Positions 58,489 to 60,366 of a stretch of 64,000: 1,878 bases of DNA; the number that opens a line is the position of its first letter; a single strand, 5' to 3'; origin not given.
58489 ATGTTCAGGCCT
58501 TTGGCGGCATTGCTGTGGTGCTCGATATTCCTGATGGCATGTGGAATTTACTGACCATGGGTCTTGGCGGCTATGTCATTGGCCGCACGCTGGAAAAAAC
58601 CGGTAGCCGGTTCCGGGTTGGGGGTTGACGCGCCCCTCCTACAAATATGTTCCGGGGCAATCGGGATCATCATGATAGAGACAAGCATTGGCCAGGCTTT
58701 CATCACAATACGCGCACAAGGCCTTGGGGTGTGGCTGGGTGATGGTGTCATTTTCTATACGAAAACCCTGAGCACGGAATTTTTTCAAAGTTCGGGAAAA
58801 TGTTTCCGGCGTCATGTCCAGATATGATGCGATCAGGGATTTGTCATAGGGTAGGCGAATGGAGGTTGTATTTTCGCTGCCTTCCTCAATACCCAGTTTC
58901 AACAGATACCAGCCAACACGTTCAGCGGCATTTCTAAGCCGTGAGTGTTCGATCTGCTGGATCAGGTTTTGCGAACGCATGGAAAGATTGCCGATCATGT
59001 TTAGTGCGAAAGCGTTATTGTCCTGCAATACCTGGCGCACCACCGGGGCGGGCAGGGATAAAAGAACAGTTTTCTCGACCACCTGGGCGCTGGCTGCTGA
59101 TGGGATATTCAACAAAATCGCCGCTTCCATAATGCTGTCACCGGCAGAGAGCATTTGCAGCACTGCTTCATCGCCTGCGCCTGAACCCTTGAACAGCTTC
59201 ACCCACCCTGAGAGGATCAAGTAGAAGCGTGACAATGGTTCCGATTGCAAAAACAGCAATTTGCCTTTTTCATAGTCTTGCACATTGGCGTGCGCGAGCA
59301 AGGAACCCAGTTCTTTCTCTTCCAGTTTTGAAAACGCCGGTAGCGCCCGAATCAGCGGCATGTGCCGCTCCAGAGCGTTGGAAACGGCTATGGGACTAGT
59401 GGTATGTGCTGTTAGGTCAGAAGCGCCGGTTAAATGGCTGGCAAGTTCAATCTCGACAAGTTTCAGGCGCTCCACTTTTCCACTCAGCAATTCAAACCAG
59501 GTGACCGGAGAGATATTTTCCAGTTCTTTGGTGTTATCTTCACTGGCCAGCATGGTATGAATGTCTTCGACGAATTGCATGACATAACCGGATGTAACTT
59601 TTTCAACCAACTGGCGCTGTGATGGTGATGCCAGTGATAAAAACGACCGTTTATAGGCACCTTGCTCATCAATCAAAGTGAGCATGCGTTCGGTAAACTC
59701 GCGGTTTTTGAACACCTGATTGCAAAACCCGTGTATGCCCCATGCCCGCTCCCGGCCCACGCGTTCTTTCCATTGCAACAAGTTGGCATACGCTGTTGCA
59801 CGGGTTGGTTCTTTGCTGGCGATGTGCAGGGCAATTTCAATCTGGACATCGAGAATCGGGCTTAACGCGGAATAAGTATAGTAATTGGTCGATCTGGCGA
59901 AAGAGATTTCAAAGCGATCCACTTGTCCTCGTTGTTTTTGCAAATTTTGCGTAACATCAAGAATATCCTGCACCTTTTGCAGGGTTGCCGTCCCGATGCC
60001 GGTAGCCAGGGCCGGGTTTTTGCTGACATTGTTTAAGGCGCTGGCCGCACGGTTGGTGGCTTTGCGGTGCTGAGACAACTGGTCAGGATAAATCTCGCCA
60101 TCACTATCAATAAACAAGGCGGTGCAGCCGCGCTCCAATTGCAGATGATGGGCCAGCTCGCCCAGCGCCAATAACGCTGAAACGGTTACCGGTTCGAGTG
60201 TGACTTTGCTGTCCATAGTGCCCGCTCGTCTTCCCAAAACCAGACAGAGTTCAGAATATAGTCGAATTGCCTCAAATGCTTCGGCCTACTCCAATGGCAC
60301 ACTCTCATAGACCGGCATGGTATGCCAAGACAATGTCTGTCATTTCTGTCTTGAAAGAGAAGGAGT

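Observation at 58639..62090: NIT-domain::Crp/Fnr fusion regulator with a C-terminal 4-Cys tail, divergent from narK-narK-narG with twin TTGAT-N4-GTCAA boxes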

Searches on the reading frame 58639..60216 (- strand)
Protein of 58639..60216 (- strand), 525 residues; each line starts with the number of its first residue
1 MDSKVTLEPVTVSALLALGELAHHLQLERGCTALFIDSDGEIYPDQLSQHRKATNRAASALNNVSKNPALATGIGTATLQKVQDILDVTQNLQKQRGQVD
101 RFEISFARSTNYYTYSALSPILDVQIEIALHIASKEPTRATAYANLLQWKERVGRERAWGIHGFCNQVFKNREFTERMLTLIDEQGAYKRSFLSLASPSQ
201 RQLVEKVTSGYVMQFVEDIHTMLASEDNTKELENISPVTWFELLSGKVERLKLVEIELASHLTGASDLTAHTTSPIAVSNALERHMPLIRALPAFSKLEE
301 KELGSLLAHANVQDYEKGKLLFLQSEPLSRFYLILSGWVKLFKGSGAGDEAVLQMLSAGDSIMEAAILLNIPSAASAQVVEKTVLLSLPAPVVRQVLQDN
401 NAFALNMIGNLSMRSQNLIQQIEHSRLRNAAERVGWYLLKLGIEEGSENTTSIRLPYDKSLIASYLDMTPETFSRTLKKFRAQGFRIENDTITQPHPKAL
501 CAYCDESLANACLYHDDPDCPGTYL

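Call 4: search_protein_families(library=pfam, proteins=[window:58639-60216:-], max_evalue=0.01)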
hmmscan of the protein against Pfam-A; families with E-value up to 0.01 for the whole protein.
window:58639-60216:- (525 aa): 5 families
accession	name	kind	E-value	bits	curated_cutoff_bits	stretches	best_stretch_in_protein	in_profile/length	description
PF08376.15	NIT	-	5.1e-37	129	24.9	1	20-262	1-238/239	Nitrate and nitrite sensing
PF00027.35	cNMP_binding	-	1.3e-16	60.7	27.5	1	313-400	2-89/89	Cyclic nucleotide-binding domain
PF13545.12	HTH_Crp_2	-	1.5e-11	44.5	27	1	432-502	1-69/70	Crp-like helix-turn-helix domain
PF13518.12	HTH_28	-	0.0046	17.5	25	0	351-373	5-25/52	Helix-turn-helix domain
PF00325.26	Crp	-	0.0055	16.8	21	0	462-484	8-30/32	Bacterial regulatory proteins, crp family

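Call 5: search_protein_families(library=ncbifam, proteins=[window:58639-60216:-], max_evalue=0.01)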
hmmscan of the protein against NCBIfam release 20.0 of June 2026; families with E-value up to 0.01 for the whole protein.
window:58639-60216:- (525 aa): 11 families
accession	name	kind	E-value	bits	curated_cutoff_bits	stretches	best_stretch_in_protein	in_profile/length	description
NF006901.0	PRK09392.1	equivalog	7.2e-38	130.2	211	1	288-504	8-221/236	transcriptional activator FtrB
NF050815.1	TransActFtrBCaul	equivalog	1.1e-29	103.5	300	1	285-502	7-221/251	transcriptional activator FtrB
NF008365.0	PRK11161.1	subfamily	1.1e-08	34.7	228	1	299-493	35-232/250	fumarate/nitrate reduction transcriptional regulator Fnr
NF041163.2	encap_f2b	equivalog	2.8e-08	33.3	400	1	289-407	73-193/450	family 2B encapsulin nanocompartment shell protein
NF008732.0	PRK11753.1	equivalog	3.6e-06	26.6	266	1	299-442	12-156/214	cAMP-activated global transcriptional regulator CRP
NF050806.1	TransRegFixKCaul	equivalog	5.7e-06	25.7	300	1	305-484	18-192/215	transcriptional regulator FixK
TIGR03697.1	NtcA_cyano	equivalog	5.9e-06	26.2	244.95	1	318-499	1-187/193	global nitrogen regulator NtcA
TIGR03896.1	cyc_nuc_ocin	subfamily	1.7e-05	24.3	161.05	1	283-425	134-280/317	bacteriocin-type transport-associated protein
NF053664.1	TransRegPtrACyano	equivalog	6.9e-05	22.2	300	1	330-485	29-179/196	Crp/Fnr family transcriptional regulator PtrA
NF058543.1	ActPatMycb56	equivalog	0.001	18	460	1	294-381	3-89/317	acetyltransferase Pat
NF007707.0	PRK10402.1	subfamily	0.0012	18.5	180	1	307-433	28-154/226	transcriptional regulator YeiL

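Call 7: find_homologous_proteins(query=window:58639-60216:-, max_evalue=0.00001)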
Query window:58639-60216:- (525 aa): 229 proteins with E <= 0.00001 among 8000 candidates; the best 120 are listed.
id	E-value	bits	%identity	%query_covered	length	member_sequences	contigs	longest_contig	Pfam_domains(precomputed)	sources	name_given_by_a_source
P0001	0.0e+0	1165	100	100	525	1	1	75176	PF13545.13,PF00027.36,PF08376.16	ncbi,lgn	-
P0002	1.2e-274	930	80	100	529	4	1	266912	PF13545.13,PF00027.36,PF08376.16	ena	-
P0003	5.0e-270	914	78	100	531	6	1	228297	PF13545.13,PF00027.36,PF08376.16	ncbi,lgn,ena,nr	ncbi:MAG: hypothetical protein COA85_11745 [Robiginitomaculum sp.]|nr:MAG: hypothetical protein COA8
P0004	1.5e-264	896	77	100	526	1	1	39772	PF13545.13,PF00027.36,PF08376.16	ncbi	-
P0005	2.5e-262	889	76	100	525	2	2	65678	PF13545.13,PF00027.36,PF08376.16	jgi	jgi:CRP-like cAMP-binding protein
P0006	1.5e-246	837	72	100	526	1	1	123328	PF13545.13,PF00027.36,PF08376.16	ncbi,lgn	-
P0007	6.0e-234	795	67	100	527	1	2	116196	PF13545.13,PF00027.36,PF08376.16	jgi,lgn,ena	-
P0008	1.7e-232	791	68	100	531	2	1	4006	PF13545.13,PF00027.36,PF08376.16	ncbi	-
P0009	7.9e-217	739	64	100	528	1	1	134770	PF13545.13,PF00027.36,PF08376.16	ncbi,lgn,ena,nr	ncbi:MAG: hypothetical protein COA47_08825 [Robiginitomaculum sp.]|nr:MAG: hypothetical protein COA4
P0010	9.1e-215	732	65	98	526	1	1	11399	PF13545.13,PF00027.36,PF08376.16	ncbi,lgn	-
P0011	6.7e-207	706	62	98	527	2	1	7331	PF13545.13,PF00027.36,PF08376.16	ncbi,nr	ncbi:MAG: nitrate- and nitrite sensing domain-containing protein [Robiginitomaculum sp.]|nr:nitrate-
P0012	4.1e-205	700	60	100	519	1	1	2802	PF13545.13,PF00027.36,PF08376.16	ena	-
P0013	5.4e-205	700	62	98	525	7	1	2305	PF13545.13,PF00027.36,PF08376.16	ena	-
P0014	5.4e-202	690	59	100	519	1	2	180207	PF13545.13,PF00027.36,PF08376.16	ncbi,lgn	-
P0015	5.2e-200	683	58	99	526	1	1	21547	PF13545.13,PF00027.36,PF08376.16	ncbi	-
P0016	4.2e-195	667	58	100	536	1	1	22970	PF13545.13,PF00027.36,PF08376.16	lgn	-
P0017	8.8e-195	666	58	100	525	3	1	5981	PF13545.13,PF00027.36,PF08376.16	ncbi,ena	-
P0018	7.8e-190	650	57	100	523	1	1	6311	PF13545.13,PF00027.36,PF08376.16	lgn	-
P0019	2.5e-188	645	57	100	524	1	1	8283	PF13545.13,PF00027.36,PF08376.16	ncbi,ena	-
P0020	1.3e-187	643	55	100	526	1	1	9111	PF13545.13,PF00027.36,PF08376.16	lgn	-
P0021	2.4e-187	642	55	100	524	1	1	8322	PF13545.13,PF00027.36,PF08376.16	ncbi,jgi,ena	-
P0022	2.8e-187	641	55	100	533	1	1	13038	PF13545.13,PF00027.36,PF08376.16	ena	-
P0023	4.0e-186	638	56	99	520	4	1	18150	PF13545.13,PF00027.36,PF08376.16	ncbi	-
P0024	7.8e-186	637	57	98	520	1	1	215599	PF13545.13,PF00027.36,PF08376.16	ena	-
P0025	1.5e-185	636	57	98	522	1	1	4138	PF13545.13,PF00027.36,PF08376.16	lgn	-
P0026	4.5e-185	634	56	98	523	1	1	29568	PF13545.13,PF00027.36,PF08376.16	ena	-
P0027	6.3e-185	634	55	99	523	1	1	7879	PF13545.13,PF00027.36,PF08376.16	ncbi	-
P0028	7.5e-185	633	54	100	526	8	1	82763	PF13545.13,PF00027.36,PF08376.16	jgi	-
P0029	8.5e-185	633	56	98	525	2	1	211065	PF13545.13,PF00027.36,PF08376.16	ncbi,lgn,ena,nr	ncbi:MAG: hypothetical protein COA43_01770 [Robiginitomaculum sp.]|nr:MAG: hypothetical protein COA4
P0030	9.5e-185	633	56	97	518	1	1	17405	PF13545.13,PF00027.36,PF08376.16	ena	-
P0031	1.0e-184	633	56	98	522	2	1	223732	PF13545.13,PF00027.36,PF08376.16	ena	-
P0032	1.1e-184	633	55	98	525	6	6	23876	PF13545.13,PF00027.36,PF08376.16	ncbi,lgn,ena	-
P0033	1.2e-184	633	55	100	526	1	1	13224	PF13545.13,PF00027.36,PF08376.16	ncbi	-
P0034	1.7e-184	632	57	98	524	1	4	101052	PF13545.13,PF00027.36,PF08376.16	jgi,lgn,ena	-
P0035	4.8e-184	631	55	100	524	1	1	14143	PF13545.13,PF00027.36,PF08376.16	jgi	-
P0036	5.5e-184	631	57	98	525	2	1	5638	PF13545.13,PF00027.36,PF08376.16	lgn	-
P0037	1.6e-183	629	55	100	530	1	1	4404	PF13545.13,PF00027.36,PF08376.16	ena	-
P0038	2.8e-183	628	55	100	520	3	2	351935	PF13545.13,PF00027.36,PF08376.16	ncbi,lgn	-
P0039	4.5e-183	628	56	97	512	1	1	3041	PF13545.13,PF00027.36,PF08376.16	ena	-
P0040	5.0e-183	627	55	100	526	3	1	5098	PF13545.13,PF00027.36,PF08376.16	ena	-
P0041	5.4e-183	627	56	98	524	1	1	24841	PF13545.13,PF00027.36,PF08376.16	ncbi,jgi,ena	-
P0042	5.5e-183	627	54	98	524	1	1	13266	PF13545.13,PF00027.36,PF08376.16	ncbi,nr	ncbi:MAG: nitrate- and nitrite sensing domain-containing protein [Rhizobiaceae bacterium]|nr:nitrate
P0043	7.1e-183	627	55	100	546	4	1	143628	PF13545.13,PF00027.36,PF08376.16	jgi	-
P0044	1.7e-182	626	54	100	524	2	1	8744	PF13545.13,PF00027.36,PF08376.16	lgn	-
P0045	2.0e-182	625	55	98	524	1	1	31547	PF13545.13,PF00027.36,PF08376.16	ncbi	-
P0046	3.0e-182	625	61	90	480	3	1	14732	PF13545.13,PF00027.36,PF08376.16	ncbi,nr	ncbi:MAG: nitrate- and nitrite sensing domain-containing protein, partial [Robiginitomaculum sp.]|nr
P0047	4.5e-182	624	56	98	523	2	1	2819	PF13545.13,PF00027.36,PF08376.16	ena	-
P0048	4.9e-182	624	56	98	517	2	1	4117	PF13545.13,PF00027.36,PF08376.16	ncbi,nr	ncbi:MAG: nitrate- and nitrite sensing domain-containing protein, partial [Robiginitomaculum sp.]|nr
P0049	5.5e-182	624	55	100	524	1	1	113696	PF13545.13,PF00027.36,PF08376.16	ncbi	-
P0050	9.5e-182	623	55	99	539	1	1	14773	PF13545.13,PF00027.36,PF08376.16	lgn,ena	-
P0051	2.6e-181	622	54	100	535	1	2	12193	PF13545.13,PF00027.36,PF08376.16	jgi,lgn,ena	-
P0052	8.6e-180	617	56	97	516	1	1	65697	PF13545.13,PF00027.36,PF08376.16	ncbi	-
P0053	1.1e-179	616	54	100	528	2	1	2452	PF13545.13,PF00027.36,PF08376.16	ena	-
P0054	1.9e-179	616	54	100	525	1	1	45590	PF13545.13,PF00027.36,PF08376.16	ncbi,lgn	-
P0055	4.3e-178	611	53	100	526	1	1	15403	PF13545.13,PF00027.36,PF08376.16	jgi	jgi:CRP-like cAMP-binding protein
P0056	3.6e-177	608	55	100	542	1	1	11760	PF13545.13,PF00027.36,PF08376.16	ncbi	-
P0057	1.0e-175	603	54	99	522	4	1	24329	PF13545.13,PF00027.36,PF08376.16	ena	-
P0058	2.2e-175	602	53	100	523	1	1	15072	PF13545.13,PF00027.36,PF08376.16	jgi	jgi:CRP-like cAMP-binding protein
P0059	8.2e-174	597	55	99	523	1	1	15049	PF13545.13,PF00027.36,PF08376.16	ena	-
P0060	7.0e-170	584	59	85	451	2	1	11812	PF13545.13,PF00027.36,PF08376.16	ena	-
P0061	3.3e-169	582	51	99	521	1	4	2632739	PF13545.13,PF00027.36,PF08376.16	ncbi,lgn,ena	ncbi:MAG: nitrate- and nitrite sensing domain-containing protein [Robiginitomaculum sp.]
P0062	3.6e-168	578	52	98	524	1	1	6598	PF13545.13,PF00027.36,PF08376.16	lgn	-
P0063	9.0e-165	567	65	73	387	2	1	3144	PF13545.13,PF00027.36,PF08376.16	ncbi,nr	ncbi:MAG: cyclic nucleotide-binding domain-containing protein, partial [Henriciella sp.]|nr:cyclic n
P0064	4.1e-161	555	51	97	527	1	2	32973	PF13545.13,PF00027.36,PF08376.16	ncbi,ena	-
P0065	2.4e-159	549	62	74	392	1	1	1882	PF13545.13,PF00027.36,PF08376.16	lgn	-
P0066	9.5e-149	514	46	99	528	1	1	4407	PF13545.13,PF00027.36,PF08376.16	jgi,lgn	-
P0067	1.1e-148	514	48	97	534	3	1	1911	PF13545.13,PF00027.36,PF08376.16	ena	-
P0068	5.8e-144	499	44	99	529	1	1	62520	PF13545.13,PF00027.36,PF08376.16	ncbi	-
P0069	7.1e-143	495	45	100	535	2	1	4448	PF13545.13,PF00027.36,PF08376.16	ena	-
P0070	1.2e-142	494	44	99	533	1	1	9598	PF13545.13,PF00027.36,PF08376.16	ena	-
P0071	2.5e-141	490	45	97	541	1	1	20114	PF13545.13,PF00027.36,PF08376.16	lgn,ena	-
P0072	2.9e-130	453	63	62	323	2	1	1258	PF13545.13,PF00027.36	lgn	-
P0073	4.3e-129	450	43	97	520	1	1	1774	PF13545.13,PF00027.36,PF08376.16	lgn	-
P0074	1.0e-127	445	42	97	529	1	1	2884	PF13545.13,PF00027.36,PF08376.16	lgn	-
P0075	3.2e-127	443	42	97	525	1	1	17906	PF13545.13,PF00027.36,PF08376.16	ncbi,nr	ncbi:MAG: nitrate- and nitrite sensing domain-containing protein [Alphaproteobacteria bacterium]|nr:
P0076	3.2e-127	443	42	97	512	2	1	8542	PF13545.13,PF00027.36,PF08376.16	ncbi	-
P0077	5.4e-126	439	41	96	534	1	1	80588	PF13545.13,PF00027.36,PF08376.16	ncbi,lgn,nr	ncbi:MAG: cyclic nucleotide-binding domain-containing protein [Alphaproteobacteria bacterium]|nr:MAG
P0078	9.2e-126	439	42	97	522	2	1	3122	PF13545.13,PF00027.36,PF08376.16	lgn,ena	-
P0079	1.4e-125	438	41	97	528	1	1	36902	PF13545.13,PF00027.36,PF08376.16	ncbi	-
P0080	3.3e-124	433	41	96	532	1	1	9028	PF13545.13,PF00027.36,PF08376.16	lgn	-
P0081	4.8e-124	433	42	96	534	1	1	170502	PF13545.13,PF00027.36,PF08376.16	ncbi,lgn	-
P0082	3.2e-123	430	40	96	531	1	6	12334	PF13545.13,PF00027.36,PF08376.16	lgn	-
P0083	8.4e-123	429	42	97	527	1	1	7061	PF13545.13,PF00027.36,PF08376.16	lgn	-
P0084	1.1e-122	428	40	96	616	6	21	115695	PF13545.13,PF00027.36,PF08376.16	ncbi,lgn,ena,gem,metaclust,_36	metaclust:\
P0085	1.1e-122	428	40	97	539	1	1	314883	PF13545.13,PF00027.36,PF08376.16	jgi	jgi:CRP-like cAMP-binding protein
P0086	2.4e-122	427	42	95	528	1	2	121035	PF13545.13,PF00027.36,PF08376.16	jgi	jgi:CRP-like cAMP-binding protein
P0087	1.2e-121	425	40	97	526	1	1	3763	PF13545.13,PF00027.36,PF08376.16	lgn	-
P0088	1.5e-121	425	40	98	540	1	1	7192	PF13545.13,PF00027.36,PF08376.16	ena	-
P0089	6.1e-121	423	40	98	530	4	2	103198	PF13545.13,PF00027.36,PF08376.16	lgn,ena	-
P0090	1.1e-120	422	40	97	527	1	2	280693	PF13545.13,PF00027.36,PF08376.16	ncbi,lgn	-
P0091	1.4e-120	422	40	95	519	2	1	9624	PF13545.13,PF00027.36,PF08376.16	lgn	-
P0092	1.5e-120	421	41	97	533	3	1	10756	PF13545.13,PF00027.36,PF08376.16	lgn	-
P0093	4.6e-120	420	40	96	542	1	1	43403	PF13545.13,PF00027.36,PF08376.16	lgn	-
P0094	5.4e-120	420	41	97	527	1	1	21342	PF13545.13,PF00027.36,PF08376.16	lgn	-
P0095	6.2e-120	419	44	85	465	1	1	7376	PF13545.13,PF00027.36,PF08376.16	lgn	-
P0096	7.2e-120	419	40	97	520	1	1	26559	PF13545.13,PF00027.36,PF08376.16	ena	-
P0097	9.9e-120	419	40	98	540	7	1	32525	PF13545.13,PF00027.36,PF08376.16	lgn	-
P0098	1.8e-119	418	39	96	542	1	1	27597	PF13545.13,PF00027.36,PF08376.16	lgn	-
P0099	1.8e-119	418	50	78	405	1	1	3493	PF00027.36,PF08376.16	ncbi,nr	ncbi:MAG TPA: cyclic nucleotide-binding domain-containing protein, partial [Gammaproteobacteria bact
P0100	6.1e-119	416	41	93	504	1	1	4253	PF13545.13,PF00027.36,PF08376.16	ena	-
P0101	6.7e-119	416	41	96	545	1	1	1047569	PF13545.13,PF00027.36,PF08376.16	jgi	jgi:CRP-like cAMP-binding protein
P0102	9.0e-119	416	38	97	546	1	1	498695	PF13545.13,PF00027.36,PF08376.16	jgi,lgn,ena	-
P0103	1.7e-118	415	39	99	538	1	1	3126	PF13545.13,PF00027.36,PF08376.16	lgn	-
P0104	2.8e-118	414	40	97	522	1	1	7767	PF13545.13,PF00027.36,PF08376.16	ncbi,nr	ncbi:MAG: nitrate- and nitrite sensing domain-containing protein [Emcibacteraceae bacterium]|nr:nitr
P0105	3.1e-118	414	40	98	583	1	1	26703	PF13545.13,PF00027.36,PF08376.16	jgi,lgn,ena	-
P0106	4.3e-118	413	41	97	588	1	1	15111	PF13545.13,PF00027.36,PF08376.16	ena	-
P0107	4.3e-118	413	40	95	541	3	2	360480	PF13545.13,PF00027.36,PF08376.16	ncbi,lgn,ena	-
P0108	6.1e-118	413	39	96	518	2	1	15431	PF13545.13,PF00027.36,PF08376.16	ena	-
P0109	8.4e-118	412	39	97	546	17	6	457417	PF13545.13,PF00027.36,PF08376.16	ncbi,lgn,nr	ncbi:MAG: hypothetical protein DHS20C07_00370 [Methyloligella sp.]|nr:MAG: hypothetical protein DHS2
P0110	9.2e-118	412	39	97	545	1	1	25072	PF13545.13,PF00027.36,PF08376.16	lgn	-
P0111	1.2e-117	412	39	97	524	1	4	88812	PF13545.13,PF00027.36,PF08376.16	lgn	-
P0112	2.1e-117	411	39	97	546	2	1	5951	PF13545.13,PF00027.36,PF08376.16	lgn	-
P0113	3.1e-117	411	40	96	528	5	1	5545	PF13545.13,PF00027.36,PF08376.16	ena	-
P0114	3.8e-117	410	39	97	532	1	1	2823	PF13545.13,PF00027.36,PF08376.16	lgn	-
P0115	6.0e-117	410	39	96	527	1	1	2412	PF13545.13,PF00027.36,PF08376.16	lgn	-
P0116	6.9e-117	409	40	97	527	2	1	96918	PF13545.13,PF00027.36,PF08376.16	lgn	-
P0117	7.1e-117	409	39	96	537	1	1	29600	PF13545.13,PF00027.36,PF08376.16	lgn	-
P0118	7.3e-117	409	39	97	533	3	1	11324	PF13545.13,PF00027.36,PF08376.16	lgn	-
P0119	8.5e-117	409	40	97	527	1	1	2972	PF13545.13,PF00027.36,PF08376.16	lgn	-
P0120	1.3e-116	408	40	97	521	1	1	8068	PF13545.13,PF00027.36,PF08376.16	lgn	-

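Call 9: find_related_loci(query=window:58639-60216:-, collection=genome_contigs, flank=6000)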
Query window:58639-60216:- (525 aa) in genome_contigs; peptide patterns used: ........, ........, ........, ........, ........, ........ (x = any residue, [..] = any of these).
46 stretches matched a pattern; 9 encode a relative of the query (tblastn E <= 1e-3); 9 distinct loci.
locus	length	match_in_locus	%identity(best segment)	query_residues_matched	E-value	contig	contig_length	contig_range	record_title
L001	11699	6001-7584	80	1-524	0e+0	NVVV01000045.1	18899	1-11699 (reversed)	MAG: Robiginitomaculum sp. isolate NORP54 Contig_source1382A_6214, whole genome shotgun sequence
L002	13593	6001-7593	79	1-525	0e+0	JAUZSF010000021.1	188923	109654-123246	MAG: Robiginitomaculum sp. isolate Faavne_M6_B16 Faavne_M6_B16-contig_4312_pilon, whole genome shotgun sequence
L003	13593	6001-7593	79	1-525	0e+0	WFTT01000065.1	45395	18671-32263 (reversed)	MAG: Robiginitomaculum sp. isolate S139_40 k151_328398, whole genome shotgun sequence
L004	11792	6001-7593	78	1-525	0e+0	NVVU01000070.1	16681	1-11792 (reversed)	MAG: Robiginitomaculum sp. isolate NORP55 Contig_source1382A_7164, whole genome shotgun sequence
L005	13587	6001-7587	78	1-525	0e+0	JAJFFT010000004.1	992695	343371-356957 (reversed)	MAG: Robiginitomaculum sp. isolate OFTM401 OFTM401_3, whole genome shotgun sequence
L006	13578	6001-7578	77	1-525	0e+0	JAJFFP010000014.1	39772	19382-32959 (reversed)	MAG: Robiginitomaculum sp. isolate OFTM175 OFTM175_13, whole genome shotgun sequence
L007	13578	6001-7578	72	1-525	0e+0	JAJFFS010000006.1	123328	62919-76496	MAG: Robiginitomaculum sp. isolate OFTM333 OFTM333_5, whole genome shotgun sequence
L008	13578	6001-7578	69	1-525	0e+0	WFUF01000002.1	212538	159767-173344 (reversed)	MAG: Robiginitomaculum sp. isolate S139_58 k151_139024, whole genome shotgun sequence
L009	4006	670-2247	68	1-525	0e+0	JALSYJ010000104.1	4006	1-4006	MAG: Robiginitomaculum sp. isolate S012_metabat1_scaf2bin.002 S012_NODE_21533_length_4006_cov_4.978087, whole genome sho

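Call 17: find_encoding_contigs(protein=P0109, flank=8000, max_places=1)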
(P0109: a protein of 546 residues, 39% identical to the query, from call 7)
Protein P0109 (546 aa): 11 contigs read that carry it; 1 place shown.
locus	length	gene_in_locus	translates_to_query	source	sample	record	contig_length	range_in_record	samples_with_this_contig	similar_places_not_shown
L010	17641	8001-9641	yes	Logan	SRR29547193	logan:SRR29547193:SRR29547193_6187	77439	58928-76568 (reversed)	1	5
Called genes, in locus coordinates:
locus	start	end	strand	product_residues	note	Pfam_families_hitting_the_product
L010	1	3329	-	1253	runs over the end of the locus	PF14710:Nitr_red_alph_N, PF00384:Molybdopterin, PF28599:NarG_dom_V, PF01568:Molydop_binding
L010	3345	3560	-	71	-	-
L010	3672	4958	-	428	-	PF07690:MFS_1 (weak)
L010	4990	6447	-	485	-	PF13347:MFS_2 (faint), PF07690:MFS_1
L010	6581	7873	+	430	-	PF04055:Radical_SAM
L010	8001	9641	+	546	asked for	PF08376:NIT, PF00027:cNMP_binding, PF13545:HTH_Crp_2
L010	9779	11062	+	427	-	PF03453:MoeA_N, PF00994:MoCF_biosynth, PF03454:MoeA_C (faint)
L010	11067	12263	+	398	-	PF05940:NnrS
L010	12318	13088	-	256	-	PF00392:GntR, PF02082:Rrf2 (faint), PF07729:FCD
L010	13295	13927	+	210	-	PF00440:TetR_N, PF16925:TetR_C_13, PF21993:TetR_C_13_2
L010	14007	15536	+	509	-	PF00171:Aldedh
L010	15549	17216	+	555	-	PF00732:GMC_oxred_N, PF05199:GMC_oxred_C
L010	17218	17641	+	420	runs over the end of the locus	PF02515:CoA_transf_3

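Call 18: find_encoding_contigs(protein=P0101, flank=8000, max_places=1)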
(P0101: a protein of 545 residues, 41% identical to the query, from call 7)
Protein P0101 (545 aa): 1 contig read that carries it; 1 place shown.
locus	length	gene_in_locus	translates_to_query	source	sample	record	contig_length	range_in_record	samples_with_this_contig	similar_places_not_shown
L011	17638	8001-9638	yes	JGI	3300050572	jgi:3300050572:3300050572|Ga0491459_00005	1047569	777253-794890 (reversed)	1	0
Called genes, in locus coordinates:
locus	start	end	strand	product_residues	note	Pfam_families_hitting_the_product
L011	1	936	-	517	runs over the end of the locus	PF13237:Fer4_10, PF13247:Fer4_11, PF12838:Fer4_7 (weak), PF14711:Nitr_red_bet_C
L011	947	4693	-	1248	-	PF14710:Nitr_red_alph_N, PF00384:Molybdopterin, PF28599:NarG_dom_V, PF01568:Molydop_binding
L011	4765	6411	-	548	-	PF07690:MFS_1 (weak)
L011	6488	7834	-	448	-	PF01306:LacY_symp (faint), PF07690:MFS_1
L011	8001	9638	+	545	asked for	PF08376:NIT, PF00027:cNMP_binding, PF13545:HTH_Crp_2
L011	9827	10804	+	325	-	PF13353:Fer4_12 (weak), PF04055:Radical_SAM, PF06463:Mob_synth_C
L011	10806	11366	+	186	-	PF12804:NTP_transf_3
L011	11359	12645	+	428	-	PF03453:MoeA_N, PF00994:MoCF_biosynth, PF03454:MoeA_C (faint)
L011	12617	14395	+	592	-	PF00282:Pyridoxal_deC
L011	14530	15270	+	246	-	PF13386:DsbD_2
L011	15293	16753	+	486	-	PF00115:COX1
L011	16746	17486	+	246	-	PF02433:FixO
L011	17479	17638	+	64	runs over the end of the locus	PF05545:FixQ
